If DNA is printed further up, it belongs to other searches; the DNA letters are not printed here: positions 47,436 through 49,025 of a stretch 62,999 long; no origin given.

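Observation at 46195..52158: Essential serS is split inside class-II motif 3 by a 4.7-kb element that carries its own complete serS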

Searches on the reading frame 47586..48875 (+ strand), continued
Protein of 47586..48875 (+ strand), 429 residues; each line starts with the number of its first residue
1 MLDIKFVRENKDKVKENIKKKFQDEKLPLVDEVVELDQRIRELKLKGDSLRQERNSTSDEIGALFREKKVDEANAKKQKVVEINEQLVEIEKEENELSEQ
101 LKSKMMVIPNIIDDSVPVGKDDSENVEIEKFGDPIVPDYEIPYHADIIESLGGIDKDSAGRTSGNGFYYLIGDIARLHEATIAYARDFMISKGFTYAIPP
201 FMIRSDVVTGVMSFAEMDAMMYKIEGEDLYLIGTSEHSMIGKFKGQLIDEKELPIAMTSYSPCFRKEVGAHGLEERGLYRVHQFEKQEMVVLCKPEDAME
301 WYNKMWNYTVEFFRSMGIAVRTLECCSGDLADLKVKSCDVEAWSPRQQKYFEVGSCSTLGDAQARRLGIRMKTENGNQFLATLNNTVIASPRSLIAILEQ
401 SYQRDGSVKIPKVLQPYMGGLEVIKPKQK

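Call 48: find_encoding_contigs(protein=P0125, flank=10000, max_places=2)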
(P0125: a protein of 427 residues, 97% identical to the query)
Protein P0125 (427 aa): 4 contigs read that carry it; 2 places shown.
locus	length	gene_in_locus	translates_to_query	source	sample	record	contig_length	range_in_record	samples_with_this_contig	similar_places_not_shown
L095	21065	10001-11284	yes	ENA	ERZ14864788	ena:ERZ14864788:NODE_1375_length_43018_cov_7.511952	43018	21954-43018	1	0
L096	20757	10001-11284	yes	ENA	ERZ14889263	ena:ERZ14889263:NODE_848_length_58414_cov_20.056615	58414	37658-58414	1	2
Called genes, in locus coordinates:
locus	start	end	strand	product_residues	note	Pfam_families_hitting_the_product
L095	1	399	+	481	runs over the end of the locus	PF01266:DAO, PF00355:Rieske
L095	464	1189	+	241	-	-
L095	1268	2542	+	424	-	PF25888:WHD_DnaB, PF07261:DnaB_2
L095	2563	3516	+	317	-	PF01695:IstB_IS21 (weak), PF03969:AFG1_ATPase (weak)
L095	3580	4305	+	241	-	-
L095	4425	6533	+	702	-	PF23569:NBD_SMAX1, PF00004:AAA, PF17871:AAA_lid_9, PF00158:Sigma54_activat (weak), PF00004:AAA, PF07724:AAA_2, PF07728:AAA_5, PF10431:ClpB_D2-small, +7 more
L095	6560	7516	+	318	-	PF00149:Metallophos (weak), PF12850:Metallophos_2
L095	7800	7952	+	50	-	-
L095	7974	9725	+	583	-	PF07973:tRNA_SAD, PF00587:tRNA-synt_2b, PF03129:HGTP_anticodon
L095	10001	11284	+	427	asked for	PF02403:Seryl_tRNA_N, PF00587:tRNA-synt_2b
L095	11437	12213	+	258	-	PF20240:DUF6597, PF12833:HTH_18, PF00165:HTH_AraC (weak)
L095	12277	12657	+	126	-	PF00903:Glyoxalase, PF12681:Glyoxalase_2 (weak)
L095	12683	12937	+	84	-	PF11731:Cdd1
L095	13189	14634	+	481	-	PF00919:UPF0004, PF04055:Radical_SAM, PF01938:TRAM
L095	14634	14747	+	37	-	-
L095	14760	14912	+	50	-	-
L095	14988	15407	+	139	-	PF01243:PNPOx_N, PF16242:Pyrid_ox_like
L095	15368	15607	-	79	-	-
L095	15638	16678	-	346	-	PF03845:Spore_permease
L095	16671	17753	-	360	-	PF25198:Spore_GerAC_N, PF05504:Spore_GerAC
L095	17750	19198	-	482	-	PF03323:GerA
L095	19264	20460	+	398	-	PF01938:TRAM, PF05958:tRNA_U5-meth_tr (weak), PF05175:MTS, PF09445:Methyltransf_15 (faint), PF13847:Methyltransf_31, PF05958:tRNA_U5-meth_tr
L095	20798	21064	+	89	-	?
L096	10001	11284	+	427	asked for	PF02403:Seryl_tRNA_N, PF00587:tRNA-synt_2b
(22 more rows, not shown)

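Call 53: search_protein_families(library=pfam, proteins=[L091:4739-5833:-, L091:6312-7595:+], max_evalue=0.001)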
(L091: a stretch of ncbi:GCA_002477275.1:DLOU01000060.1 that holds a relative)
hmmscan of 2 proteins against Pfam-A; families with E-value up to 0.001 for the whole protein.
L091:4739-5833:- (364 aa): 0 families

L091:6312-7595:+ (427 aa): 0 families

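Call 56: find_related_loci(query=window:47586-48872:+, collection=metagenome_contigs, flank=5000)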
Query window:47586-48872:+ (429 aa) in metagenome_contigs; peptide patterns used: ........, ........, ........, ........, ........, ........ (x = any residue, [..] = any of these).
600 stretches matched a pattern (row limit reached: there are more); 581 encode a relative of the query (tblastn E <= 1e-3); the best 80 are kept; 80 distinct loci.
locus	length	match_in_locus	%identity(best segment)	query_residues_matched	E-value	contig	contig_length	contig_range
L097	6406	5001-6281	81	1-427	0e+0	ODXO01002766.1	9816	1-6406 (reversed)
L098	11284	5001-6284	79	1-428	0e+0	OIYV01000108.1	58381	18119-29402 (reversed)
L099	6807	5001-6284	79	1-428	0e+0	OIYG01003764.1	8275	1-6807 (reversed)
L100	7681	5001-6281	78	1-427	0e+0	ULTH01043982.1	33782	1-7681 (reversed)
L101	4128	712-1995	73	1-428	0e+0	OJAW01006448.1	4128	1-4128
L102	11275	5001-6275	76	1-425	0e+0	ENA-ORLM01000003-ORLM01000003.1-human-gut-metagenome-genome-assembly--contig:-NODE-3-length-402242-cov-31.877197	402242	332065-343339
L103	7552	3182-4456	74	1-425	0e+0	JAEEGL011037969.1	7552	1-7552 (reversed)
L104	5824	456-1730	73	1-425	0e+0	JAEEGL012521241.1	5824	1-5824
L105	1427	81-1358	74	1-426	0e+0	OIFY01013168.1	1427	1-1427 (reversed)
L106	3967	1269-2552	71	1-428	0e+0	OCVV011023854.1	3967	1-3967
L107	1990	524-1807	72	1-428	0e+0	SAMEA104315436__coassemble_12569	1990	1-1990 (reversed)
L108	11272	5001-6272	74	1-424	0e+0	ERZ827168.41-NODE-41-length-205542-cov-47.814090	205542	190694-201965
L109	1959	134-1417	73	1-428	0e+0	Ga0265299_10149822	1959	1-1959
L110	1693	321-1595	74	1-425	0e+0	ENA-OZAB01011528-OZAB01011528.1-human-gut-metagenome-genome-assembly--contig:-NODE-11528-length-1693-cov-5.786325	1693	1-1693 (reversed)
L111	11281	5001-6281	73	1-427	0e+0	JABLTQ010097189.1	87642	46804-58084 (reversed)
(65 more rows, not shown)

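Call 58: find_encoding_contigs(protein=P0179, flank=4000, max_places=6)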
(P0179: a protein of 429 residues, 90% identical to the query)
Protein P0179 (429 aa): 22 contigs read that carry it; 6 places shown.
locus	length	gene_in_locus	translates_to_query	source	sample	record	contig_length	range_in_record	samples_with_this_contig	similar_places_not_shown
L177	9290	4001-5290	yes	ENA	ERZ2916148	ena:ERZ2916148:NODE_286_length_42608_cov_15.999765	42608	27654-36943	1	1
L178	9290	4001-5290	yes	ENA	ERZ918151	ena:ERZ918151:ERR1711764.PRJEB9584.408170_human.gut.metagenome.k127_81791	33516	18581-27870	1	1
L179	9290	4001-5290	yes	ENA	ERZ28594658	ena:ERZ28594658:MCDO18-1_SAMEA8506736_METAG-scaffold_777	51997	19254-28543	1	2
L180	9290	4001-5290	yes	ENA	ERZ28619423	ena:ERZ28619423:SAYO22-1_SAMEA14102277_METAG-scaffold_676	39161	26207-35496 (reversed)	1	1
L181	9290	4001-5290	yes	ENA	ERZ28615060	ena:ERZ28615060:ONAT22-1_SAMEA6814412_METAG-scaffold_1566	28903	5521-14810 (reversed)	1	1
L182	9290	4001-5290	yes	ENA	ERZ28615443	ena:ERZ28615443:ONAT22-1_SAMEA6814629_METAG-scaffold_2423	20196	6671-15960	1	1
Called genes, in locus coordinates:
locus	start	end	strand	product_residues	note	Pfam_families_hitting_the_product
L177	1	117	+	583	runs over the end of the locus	PF07973:tRNA_SAD, PF00587:tRNA-synt_2b, PF03129:HGTP_anticodon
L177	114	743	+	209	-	-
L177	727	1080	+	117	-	PF13811:DUF4186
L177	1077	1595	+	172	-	-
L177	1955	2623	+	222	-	-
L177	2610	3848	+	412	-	PF02403:Seryl_tRNA_N, PF00587:tRNA-synt_2b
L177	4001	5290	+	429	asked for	PF02403:Seryl_tRNA_N, PF00587:tRNA-synt_2b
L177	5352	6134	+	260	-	-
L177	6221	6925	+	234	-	-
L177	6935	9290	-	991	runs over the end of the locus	PF12799:LRR_4 (faint), PF13306:LRR_5, PF13855:LRR_8 (faint), PF13306:LRR_5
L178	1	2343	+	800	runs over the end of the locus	PF09972:DUF2207, PF20990:DUF2207_C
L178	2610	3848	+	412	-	PF02403:Seryl_tRNA_N, PF00587:tRNA-synt_2b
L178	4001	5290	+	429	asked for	PF02403:Seryl_tRNA_N, PF00587:tRNA-synt_2b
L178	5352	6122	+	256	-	-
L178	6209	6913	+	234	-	-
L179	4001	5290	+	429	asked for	PF02403:Seryl_tRNA_N, PF00587:tRNA-synt_2b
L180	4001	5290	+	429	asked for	PF02403:Seryl_tRNA_N, PF00587:tRNA-synt_2b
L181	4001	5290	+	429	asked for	PF02403:Seryl_tRNA_N, PF00587:tRNA-synt_2b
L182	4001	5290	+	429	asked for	PF02403:Seryl_tRNA_N, PF00587:tRNA-synt_2b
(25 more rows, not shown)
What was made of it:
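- The single protein P0179 sits behind four different host contexts (call 58).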

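Call 63: search_dna_similar(query=window:47586-48872:+, collection=phages, mode=protein, max_rows=10)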
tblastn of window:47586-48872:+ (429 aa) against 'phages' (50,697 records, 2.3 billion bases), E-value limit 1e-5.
Records with a match: 109; places in all: 109; records where one place covers at least 80% of the query: 107.
Best place of each record, by identity: 60-80% 3; <60% 106.
By first word of the organism name: Ralstonia 86; Brevundimonas 7; Listeria 6; Bacteriophage 3; Enterococcus 3; Staphylococcus 2; Acinetobacter 2.
By host as written in the record: Ralstonia solanacearum 66; - 6; Listeria monocytogenes 6; Ralstonia solanacearum Race 3, Biovar 1 6; Brevundimonas pondensis LVF1 6; Enterococcus faecalis 2; Staphylococcus aureus 2; Ralstonia solanacearum R355 1; and 14 more.
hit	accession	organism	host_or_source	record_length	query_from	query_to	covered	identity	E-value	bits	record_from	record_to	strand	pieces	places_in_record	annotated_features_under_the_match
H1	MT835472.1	Bacteriophage sp.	human fecal samples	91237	1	426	99%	69.1%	0e+0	604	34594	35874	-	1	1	record has no annotation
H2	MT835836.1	Bacteriophage sp.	human fecal samples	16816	1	426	99%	68.2%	0e+0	575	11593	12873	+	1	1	record has no annotation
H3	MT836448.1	Bacteriophage sp.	human fecal samples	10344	1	421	98%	68.0%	0e+0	585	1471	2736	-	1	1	record has no annotation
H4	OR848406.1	Listeria phage LM 4-14-1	Listeria monocytogenes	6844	1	427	100%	36.0%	1e-71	250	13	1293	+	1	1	record has no annotation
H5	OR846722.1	Listeria phage LM 4-11-1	Listeria monocytogenes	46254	1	427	100%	36.0%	2e-71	249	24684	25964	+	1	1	record has no annotation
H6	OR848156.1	Listeria phage LM 4-14-1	Listeria monocytogenes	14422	1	427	100%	36.0%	2e-71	249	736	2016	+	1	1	record has no annotation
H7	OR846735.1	Listeria phage LM 4-11-1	Listeria monocytogenes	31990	1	427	100%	36.0%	3e-71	249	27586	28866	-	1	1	record has no annotation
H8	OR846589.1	Enterococcus phage Efs 1-1-1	Enterococcus faecalis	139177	1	429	100%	35.3%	2e-72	253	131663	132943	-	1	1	record has no annotation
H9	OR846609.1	Enterococcus phage Efs 1-1-1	Enterococcus faecalis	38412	1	425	99%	35.6%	1e-73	256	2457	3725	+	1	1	record has no annotation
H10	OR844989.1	Staphylococcus phage SA 1306 Kay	Staphylococcus aureus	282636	1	426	99%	34.1%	1e-66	236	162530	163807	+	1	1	record has no annotation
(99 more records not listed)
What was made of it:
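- Tried and rejected: At most 69% identity, in unannotated faecal contigs (call 63).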

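Call 74: search_protein_families(library=ncbifam, proteins=[L007:15379-17289:+, window:47586-48872:+], max_evalue=0.00001)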
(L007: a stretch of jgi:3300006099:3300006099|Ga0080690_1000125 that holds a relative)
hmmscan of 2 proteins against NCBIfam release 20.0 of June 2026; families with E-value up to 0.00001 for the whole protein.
L007:15379-17289:+ (637 aa): 35 families (the best 25 are shown)
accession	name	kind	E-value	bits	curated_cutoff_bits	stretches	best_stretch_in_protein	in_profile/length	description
NF033148.1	tet_protect_M_W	exception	0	1243.8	1100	1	1-637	1-637/639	TetM/TetW/TetO/TetS family tetracycline resistance ribosomal protection protein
NF012155.1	tet_protect_M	exception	0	1032.1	1420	1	1-637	1-637/639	tetracycline resistance ribosomal protection protein Tet(M)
NF012153.1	tet_protect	equivalog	2.5e-251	835.3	775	1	4-610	1-614/614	tetracycline resistance ribosomal protection protein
NF012154.0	tet_protect_Q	exception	7.3e-157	523.4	1425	1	1-637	1-636/638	tetracycline resistance ribosomal protection protein Tet(Q)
NF000120.3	47473_otr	exception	1.4e-140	469.8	900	1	3-604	2-607/608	tetracycline resistance ribosomal protection protein Otr(A)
NF009381.0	PRK12740.1-5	subfamily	1.2e-97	328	583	2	177-613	215-673/692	elongation factor G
TIGR00484.1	EF-G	equivalog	7.6e-90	302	659.4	2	2-172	9-178/691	elongation factor G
NF009891.0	PRK13351.1-1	equivalog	2.9e-76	257.5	597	1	2-613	8-665/681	elongation factor G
NF009379.0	PRK12740.1-3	equivalog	9.8e-69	232.6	513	2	182-608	218-653/674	elongation factor G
NF009377.1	PRK12740.1-1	equivalog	4e-58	197.4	890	2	2-153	12-163/700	elongation factor G-like protein EF-G2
NF058620.1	EFG2_Bacteroid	exception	1.4e-54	185.7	1000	3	2-157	8-163/717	elongation factor G2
NF001964.0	PRK00741.1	equivalog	3.7e-51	174.2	473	2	6-154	15-167/529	peptide chain release factor 3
NF009892.0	PRK13351.1-3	equivalog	6.6e-50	170.2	640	1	1-412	1-416/623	elongation factor G-like protein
TIGR00490.1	aEF-2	equivalog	5.9e-46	156.9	738.45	2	3-149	19-167/720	elongation factor EF-2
TIGR01393.1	lepA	equivalog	3.7e-44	151.1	533.9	2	2-170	2-172/595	translation elongation factor 4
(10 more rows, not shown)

window:47586-48872:+ (429 aa): 3 families
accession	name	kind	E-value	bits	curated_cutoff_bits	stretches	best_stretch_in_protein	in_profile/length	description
TIGR00414.1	serS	equivalog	5.7e-119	397.8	301.65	1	1-418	1-418/418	serine--tRNA ligase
NF003211.1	PRK04173.1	equivalog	8.5e-07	28.2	312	1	250-360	185-294/454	glycine--tRNA ligase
TIGR00418.1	thrS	equivalog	8.3e-06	25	383.65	0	163-319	191-345/565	threonine--tRNA ligase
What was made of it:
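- On Seryl-tRNA synthetase (class II aaRS, TIGR00414): 397.8 bits against 301.65 (call 74).
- Some family members carry tet(M/W/O/S)-family resistance genes (call 74).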

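Call 76: find_encoding_contigs(protein=P0207, flank=4000, max_places=4)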
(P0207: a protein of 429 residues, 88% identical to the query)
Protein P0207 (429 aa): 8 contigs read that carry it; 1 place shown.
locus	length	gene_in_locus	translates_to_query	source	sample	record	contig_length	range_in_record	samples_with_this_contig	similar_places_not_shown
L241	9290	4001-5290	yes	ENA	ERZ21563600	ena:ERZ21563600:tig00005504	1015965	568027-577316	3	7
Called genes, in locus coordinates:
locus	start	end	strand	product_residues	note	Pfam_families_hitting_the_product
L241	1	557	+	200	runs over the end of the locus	-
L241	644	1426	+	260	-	PF00072:Response_reg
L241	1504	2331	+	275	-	-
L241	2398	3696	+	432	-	PF25888:WHD_DnaB, PF07261:DnaB_2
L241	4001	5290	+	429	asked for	PF02403:Seryl_tRNA_N, PF00587:tRNA-synt_2b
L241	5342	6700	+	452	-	PF26299:MurL_N, PF26298:MurL_epimerase_C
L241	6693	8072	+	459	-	PF21799:MurD-like_N (weak), PF08245:Mur_ligase_M, PF02875:Mur_ligase_C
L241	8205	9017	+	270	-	-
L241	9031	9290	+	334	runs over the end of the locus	PF00106:adh_short, PF01073:3Beta_HSD, PF01370:Epimerase, PF02719:Polysacc_synt_2, PF04321:RmlD_sub_bind, PF07993:NAD_binding_4 (weak), PF08659:KR (weak), PF16363:GDP_Man_Dehyd, +1 more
